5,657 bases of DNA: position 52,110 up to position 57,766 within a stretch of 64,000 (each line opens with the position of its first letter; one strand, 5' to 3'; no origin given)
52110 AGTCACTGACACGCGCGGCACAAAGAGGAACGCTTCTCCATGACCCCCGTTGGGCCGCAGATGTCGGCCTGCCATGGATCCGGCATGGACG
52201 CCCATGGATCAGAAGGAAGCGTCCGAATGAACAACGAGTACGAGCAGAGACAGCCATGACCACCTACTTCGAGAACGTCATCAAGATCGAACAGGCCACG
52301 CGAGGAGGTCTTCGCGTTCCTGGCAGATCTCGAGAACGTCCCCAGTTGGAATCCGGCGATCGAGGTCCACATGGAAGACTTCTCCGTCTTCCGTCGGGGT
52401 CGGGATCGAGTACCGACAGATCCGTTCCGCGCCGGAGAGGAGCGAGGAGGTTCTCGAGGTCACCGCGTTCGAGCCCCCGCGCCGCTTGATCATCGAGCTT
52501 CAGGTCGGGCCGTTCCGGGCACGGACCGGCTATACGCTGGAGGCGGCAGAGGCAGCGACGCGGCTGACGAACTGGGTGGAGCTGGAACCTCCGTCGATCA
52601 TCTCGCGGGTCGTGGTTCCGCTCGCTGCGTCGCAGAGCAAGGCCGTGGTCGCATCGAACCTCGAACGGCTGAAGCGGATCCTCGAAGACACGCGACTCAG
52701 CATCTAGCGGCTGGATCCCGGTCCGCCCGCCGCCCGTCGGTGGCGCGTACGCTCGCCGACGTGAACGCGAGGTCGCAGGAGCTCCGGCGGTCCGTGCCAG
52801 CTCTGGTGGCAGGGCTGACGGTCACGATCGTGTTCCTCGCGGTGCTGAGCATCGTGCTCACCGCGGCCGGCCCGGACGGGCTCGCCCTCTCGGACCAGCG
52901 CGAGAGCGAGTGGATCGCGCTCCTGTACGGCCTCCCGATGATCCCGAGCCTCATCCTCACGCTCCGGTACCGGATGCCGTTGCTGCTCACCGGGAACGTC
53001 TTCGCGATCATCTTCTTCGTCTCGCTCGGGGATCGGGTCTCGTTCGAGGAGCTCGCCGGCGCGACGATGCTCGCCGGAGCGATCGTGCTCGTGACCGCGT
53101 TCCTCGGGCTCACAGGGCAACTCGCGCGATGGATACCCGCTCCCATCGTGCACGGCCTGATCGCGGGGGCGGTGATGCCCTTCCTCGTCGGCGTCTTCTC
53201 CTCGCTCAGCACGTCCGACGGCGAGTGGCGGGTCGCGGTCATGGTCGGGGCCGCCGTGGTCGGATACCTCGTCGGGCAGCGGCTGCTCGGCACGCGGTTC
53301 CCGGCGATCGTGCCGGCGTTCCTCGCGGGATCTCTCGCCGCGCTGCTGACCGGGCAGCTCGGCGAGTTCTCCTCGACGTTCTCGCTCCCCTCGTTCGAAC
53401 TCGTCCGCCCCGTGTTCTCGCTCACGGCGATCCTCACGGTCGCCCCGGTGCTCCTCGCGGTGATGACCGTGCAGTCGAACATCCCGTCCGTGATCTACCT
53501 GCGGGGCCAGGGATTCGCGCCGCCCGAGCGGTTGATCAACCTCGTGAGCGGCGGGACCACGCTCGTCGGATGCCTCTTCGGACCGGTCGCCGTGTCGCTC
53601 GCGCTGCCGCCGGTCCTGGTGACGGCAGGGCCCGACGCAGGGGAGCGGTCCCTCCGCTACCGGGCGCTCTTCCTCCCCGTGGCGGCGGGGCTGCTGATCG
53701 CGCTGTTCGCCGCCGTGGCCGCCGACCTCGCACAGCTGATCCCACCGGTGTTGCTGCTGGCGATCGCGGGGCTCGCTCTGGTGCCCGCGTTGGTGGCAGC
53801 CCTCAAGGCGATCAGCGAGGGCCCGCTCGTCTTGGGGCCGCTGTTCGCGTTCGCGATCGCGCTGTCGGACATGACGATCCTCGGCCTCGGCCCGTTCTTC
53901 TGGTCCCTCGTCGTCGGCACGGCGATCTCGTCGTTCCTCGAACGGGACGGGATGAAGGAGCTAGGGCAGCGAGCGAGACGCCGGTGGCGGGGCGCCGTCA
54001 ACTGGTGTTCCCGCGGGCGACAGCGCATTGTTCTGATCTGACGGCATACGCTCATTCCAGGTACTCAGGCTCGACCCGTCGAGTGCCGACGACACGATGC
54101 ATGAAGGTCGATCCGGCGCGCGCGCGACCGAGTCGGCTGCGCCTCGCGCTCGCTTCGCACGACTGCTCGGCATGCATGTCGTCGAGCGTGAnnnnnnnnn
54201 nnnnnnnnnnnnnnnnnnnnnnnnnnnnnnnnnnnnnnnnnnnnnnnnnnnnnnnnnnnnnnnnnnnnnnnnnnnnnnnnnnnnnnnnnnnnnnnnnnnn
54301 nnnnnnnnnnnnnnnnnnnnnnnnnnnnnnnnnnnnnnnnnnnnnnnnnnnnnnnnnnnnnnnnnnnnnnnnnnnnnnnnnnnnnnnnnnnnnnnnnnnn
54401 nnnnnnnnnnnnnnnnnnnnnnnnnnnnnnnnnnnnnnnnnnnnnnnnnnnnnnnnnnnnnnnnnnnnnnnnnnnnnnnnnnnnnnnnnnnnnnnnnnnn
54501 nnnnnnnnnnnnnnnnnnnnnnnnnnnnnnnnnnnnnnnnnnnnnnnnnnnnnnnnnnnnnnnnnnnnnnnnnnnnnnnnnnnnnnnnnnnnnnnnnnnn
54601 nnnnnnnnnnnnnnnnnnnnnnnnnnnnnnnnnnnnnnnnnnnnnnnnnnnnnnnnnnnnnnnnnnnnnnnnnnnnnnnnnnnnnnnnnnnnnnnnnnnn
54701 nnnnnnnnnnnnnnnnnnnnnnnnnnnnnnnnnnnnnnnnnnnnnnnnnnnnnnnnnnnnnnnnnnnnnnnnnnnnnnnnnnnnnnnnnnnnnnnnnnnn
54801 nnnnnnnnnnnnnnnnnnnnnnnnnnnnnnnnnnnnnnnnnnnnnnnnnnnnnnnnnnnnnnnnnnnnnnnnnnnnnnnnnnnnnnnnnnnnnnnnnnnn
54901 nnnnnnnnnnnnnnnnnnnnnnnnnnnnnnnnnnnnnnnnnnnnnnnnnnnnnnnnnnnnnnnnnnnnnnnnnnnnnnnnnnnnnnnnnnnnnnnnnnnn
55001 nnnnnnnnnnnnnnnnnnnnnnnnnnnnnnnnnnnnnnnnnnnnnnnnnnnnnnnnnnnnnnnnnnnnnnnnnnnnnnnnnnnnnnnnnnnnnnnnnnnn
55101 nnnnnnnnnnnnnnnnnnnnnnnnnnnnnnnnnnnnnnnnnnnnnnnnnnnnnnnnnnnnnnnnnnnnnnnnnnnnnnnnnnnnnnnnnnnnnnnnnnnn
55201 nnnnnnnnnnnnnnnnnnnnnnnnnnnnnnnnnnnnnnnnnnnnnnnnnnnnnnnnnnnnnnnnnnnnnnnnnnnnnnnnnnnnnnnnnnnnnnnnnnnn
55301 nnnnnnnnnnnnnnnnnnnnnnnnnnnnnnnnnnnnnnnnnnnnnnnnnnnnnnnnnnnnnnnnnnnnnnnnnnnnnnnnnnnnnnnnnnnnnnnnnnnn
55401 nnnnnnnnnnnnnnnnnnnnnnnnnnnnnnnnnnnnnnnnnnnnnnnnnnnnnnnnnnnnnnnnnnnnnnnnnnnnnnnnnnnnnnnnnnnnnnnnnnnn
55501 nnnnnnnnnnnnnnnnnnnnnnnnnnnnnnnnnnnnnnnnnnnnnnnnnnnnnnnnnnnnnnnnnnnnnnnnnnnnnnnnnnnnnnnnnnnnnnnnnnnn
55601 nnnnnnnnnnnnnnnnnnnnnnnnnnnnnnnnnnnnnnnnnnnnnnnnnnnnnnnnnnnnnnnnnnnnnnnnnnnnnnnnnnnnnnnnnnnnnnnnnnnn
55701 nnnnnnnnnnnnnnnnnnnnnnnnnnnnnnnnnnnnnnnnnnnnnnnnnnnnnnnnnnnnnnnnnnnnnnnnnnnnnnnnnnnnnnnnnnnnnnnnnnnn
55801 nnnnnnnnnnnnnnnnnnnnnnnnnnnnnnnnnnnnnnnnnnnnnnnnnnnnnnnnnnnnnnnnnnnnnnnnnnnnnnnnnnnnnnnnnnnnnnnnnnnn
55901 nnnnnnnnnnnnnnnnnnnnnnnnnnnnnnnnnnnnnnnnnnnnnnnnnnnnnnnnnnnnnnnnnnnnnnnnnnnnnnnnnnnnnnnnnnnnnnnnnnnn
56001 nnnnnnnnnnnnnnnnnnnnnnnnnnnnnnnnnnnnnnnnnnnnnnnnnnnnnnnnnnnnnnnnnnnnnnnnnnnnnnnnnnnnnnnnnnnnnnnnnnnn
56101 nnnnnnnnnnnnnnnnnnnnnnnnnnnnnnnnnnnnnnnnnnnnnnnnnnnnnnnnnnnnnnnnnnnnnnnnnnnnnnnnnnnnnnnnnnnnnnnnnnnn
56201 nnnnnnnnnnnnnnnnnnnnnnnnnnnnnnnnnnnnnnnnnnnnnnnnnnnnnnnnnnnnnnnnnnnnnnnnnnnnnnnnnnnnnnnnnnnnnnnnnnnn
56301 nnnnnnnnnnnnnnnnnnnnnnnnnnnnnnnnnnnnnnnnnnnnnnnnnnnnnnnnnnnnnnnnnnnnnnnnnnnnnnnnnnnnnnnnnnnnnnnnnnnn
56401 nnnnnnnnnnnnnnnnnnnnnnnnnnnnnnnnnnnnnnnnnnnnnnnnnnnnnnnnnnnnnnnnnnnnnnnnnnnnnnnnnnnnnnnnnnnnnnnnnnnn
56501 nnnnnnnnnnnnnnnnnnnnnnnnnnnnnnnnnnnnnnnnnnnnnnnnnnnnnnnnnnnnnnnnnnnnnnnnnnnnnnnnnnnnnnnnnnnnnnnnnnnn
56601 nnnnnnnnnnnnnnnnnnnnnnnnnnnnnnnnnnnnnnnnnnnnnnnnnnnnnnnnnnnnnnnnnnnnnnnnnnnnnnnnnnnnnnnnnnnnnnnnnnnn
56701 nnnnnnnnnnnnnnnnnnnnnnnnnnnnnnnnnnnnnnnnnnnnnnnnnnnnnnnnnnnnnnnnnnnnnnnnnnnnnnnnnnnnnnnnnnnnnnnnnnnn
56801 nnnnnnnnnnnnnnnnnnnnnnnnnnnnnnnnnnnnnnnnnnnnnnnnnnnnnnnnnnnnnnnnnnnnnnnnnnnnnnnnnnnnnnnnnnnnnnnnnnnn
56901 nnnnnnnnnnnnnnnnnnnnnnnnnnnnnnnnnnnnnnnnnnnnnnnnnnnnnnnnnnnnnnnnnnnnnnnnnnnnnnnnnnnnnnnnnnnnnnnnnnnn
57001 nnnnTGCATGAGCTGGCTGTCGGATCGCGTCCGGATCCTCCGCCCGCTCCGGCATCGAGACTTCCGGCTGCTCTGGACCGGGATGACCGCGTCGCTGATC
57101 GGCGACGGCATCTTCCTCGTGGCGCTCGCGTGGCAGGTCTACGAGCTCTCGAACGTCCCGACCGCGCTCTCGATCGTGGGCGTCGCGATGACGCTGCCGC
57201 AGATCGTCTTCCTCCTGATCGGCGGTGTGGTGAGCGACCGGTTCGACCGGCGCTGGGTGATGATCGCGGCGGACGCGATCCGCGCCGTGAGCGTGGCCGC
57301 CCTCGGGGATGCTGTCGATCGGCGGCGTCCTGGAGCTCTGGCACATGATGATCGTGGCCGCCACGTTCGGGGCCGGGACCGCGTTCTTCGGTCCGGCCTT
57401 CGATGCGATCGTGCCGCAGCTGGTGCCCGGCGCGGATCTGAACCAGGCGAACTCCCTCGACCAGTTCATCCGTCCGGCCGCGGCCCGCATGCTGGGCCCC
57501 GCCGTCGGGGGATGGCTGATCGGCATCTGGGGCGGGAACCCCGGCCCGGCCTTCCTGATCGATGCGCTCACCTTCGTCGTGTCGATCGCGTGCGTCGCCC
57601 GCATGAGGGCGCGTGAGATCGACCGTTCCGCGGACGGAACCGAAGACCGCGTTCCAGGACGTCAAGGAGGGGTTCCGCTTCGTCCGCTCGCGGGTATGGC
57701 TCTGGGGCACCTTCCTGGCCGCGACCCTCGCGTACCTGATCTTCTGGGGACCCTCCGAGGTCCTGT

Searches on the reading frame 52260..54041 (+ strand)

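Call 85: search_protein_families(library=pfam, proteins=[window:52260-54041:+], max_evalue=0.00001)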
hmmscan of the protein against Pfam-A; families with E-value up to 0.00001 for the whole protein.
window:52260-54041:+ (593 aa): 1 family
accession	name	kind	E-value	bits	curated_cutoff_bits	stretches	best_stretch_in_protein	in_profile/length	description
PF03594.19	BenE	-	3.3e-37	128.7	27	1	178-556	4-375/378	Benzoate membrane transport protein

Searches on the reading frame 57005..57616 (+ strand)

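Call 43: search_protein_families(library=pfam, proteins=[window:57005-57616:+], max_evalue=0.001)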
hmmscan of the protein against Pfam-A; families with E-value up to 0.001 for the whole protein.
window:57005-57616:+ (203 aa): 2 families
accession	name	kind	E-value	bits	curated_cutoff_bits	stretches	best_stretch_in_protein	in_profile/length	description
PF05977.19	MFS_3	-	3.4e-15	55.9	27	1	12-96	4-88/524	Transmembrane secretion effector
PF07690.21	MFS_1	-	3.7e-08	33.1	33.4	1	23-99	1-78/347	Major Facilitator Superfamily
